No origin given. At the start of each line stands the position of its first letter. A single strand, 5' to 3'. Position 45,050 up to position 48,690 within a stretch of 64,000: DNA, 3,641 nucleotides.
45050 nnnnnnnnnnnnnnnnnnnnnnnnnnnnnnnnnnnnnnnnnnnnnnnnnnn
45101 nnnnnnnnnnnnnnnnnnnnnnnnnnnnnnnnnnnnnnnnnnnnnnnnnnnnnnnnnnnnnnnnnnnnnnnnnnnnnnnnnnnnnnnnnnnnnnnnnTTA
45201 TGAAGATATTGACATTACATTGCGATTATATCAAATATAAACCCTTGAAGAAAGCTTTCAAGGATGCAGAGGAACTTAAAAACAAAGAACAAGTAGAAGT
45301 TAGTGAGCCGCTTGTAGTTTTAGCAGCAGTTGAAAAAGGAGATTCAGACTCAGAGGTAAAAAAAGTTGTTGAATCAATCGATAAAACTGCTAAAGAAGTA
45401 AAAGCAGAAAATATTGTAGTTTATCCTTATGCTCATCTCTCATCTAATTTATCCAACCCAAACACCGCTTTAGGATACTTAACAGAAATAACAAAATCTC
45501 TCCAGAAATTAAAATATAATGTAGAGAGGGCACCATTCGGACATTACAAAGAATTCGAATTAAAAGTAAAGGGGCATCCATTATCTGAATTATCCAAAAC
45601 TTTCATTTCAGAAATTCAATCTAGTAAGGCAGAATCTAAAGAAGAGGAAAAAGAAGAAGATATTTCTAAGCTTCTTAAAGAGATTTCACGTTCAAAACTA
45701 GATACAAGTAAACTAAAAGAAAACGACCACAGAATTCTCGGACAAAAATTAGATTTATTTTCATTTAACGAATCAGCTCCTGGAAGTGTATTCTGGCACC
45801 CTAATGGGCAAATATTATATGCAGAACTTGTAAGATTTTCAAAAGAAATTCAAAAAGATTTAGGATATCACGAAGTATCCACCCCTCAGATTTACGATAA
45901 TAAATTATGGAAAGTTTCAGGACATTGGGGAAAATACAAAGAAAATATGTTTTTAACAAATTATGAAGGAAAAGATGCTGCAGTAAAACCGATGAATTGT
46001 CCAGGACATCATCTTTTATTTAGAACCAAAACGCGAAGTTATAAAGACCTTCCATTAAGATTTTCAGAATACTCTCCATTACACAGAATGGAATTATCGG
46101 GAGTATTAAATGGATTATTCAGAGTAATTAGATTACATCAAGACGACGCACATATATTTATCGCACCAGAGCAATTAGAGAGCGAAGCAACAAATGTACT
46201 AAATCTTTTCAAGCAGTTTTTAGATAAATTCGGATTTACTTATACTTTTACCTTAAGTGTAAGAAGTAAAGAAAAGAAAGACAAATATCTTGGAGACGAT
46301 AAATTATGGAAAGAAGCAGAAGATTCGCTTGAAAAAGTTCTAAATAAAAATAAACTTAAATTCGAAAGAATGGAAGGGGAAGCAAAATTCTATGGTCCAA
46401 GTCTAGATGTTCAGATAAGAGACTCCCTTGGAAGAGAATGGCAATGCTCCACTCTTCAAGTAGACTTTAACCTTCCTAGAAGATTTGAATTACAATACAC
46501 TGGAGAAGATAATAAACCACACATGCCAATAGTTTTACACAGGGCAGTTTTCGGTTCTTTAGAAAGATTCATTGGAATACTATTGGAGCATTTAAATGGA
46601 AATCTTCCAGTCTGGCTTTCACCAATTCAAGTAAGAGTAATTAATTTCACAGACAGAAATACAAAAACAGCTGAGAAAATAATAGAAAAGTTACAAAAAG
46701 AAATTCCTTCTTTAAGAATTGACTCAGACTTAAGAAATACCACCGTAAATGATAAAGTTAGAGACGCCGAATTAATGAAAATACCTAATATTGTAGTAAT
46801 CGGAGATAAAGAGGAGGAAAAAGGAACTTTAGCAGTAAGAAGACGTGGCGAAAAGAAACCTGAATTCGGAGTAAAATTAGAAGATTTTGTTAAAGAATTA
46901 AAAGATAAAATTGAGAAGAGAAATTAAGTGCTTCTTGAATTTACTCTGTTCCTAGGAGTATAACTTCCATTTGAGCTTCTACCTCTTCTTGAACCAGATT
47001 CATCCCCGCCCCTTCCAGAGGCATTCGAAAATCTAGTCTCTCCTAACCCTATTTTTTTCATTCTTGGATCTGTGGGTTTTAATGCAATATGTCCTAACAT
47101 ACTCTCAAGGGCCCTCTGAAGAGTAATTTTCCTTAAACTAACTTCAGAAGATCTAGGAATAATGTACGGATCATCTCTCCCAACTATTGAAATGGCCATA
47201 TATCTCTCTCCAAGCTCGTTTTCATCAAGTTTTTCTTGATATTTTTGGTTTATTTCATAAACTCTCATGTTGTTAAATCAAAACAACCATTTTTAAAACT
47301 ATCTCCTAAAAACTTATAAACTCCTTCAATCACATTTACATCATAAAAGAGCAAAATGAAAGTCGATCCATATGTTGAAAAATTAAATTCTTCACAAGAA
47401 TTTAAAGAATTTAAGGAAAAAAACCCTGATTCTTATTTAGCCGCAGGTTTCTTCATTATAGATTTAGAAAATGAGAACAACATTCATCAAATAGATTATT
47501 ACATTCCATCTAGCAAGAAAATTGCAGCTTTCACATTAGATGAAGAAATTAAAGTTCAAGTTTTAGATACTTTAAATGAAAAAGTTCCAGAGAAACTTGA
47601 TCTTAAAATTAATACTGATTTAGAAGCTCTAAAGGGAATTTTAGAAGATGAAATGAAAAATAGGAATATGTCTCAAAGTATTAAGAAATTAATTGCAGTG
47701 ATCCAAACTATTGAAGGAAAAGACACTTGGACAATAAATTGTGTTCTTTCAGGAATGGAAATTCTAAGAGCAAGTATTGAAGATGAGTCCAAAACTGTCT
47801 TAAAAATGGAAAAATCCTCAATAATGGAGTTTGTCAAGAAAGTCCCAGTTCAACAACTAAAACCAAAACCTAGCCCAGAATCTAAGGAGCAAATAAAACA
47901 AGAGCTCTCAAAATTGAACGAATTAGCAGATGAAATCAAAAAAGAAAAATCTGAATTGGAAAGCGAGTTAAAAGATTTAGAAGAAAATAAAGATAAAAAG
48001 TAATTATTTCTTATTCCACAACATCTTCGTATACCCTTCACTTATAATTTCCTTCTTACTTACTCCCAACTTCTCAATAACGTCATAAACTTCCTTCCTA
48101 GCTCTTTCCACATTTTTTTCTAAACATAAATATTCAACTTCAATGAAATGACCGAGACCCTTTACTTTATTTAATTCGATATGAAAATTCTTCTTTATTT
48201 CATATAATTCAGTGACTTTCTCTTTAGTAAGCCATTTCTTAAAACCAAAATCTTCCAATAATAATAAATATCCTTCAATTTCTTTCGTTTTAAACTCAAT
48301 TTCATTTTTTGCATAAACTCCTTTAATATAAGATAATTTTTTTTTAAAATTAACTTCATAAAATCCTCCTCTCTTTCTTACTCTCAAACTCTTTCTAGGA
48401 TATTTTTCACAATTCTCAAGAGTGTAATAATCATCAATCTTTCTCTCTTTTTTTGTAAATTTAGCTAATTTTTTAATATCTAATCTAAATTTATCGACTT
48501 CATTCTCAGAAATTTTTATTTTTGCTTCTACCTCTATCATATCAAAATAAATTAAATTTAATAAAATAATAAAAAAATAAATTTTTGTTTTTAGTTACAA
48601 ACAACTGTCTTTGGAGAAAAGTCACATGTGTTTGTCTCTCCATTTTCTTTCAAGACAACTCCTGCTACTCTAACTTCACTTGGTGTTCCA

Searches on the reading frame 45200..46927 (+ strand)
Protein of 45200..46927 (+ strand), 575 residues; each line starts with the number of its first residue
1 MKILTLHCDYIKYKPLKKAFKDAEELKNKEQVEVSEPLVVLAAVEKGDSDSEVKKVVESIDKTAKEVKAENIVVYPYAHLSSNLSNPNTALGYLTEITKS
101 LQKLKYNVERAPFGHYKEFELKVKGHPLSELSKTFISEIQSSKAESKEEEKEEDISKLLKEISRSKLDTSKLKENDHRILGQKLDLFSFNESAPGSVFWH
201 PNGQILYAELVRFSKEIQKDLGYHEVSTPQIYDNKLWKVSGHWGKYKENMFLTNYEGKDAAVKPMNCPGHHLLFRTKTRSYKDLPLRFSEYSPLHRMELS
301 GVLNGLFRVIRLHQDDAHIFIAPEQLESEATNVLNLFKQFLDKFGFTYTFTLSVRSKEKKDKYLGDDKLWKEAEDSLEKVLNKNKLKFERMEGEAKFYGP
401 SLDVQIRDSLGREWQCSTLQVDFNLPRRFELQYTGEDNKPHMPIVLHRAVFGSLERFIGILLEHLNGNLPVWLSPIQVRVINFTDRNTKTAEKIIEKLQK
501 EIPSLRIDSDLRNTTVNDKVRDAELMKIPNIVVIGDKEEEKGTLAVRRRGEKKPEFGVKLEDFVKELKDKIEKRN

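Call 9: search_protein_families(library=pfam, proteins=[window:45200-46927:+], max_evalue=0.001)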
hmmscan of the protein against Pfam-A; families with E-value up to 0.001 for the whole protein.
window:45200-46927:+ (575 aa): 3 families
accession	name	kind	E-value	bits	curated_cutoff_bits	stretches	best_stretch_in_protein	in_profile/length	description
PF08915.16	tRNA-Thr_ED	-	5.2e-44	150.1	30.2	1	1-134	1-136/137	Archaea-specific editing domain of threonyl-tRNA synthetase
PF00587.30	tRNA-synt_2b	-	1.4e-41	142.9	29.3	1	257-464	8-178/179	tRNA synthetase class II core domain (G, H, P, S and T)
PF03129.25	HGTP_anticodon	-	4.3e-15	56.1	21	1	477-569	1-93/94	Anticodon binding domain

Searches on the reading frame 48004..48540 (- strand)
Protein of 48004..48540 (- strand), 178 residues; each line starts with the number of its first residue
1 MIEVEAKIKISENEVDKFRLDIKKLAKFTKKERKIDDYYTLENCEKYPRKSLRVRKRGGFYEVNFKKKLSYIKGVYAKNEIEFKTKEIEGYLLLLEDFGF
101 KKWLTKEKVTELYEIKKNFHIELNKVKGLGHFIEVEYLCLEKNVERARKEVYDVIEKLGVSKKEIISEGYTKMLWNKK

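Call 41: search_protein_families(library=pfam, proteins=[window:48004-48540:-], max_evalue=0.001)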
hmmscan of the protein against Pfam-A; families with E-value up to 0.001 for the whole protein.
window:48004-48540:- (178 aa): 1 family
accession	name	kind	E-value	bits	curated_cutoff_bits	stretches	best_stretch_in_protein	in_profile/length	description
PF01928.26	CYTH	-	1.1e-09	38.8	23.2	1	1-170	1-179/179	CYTH domain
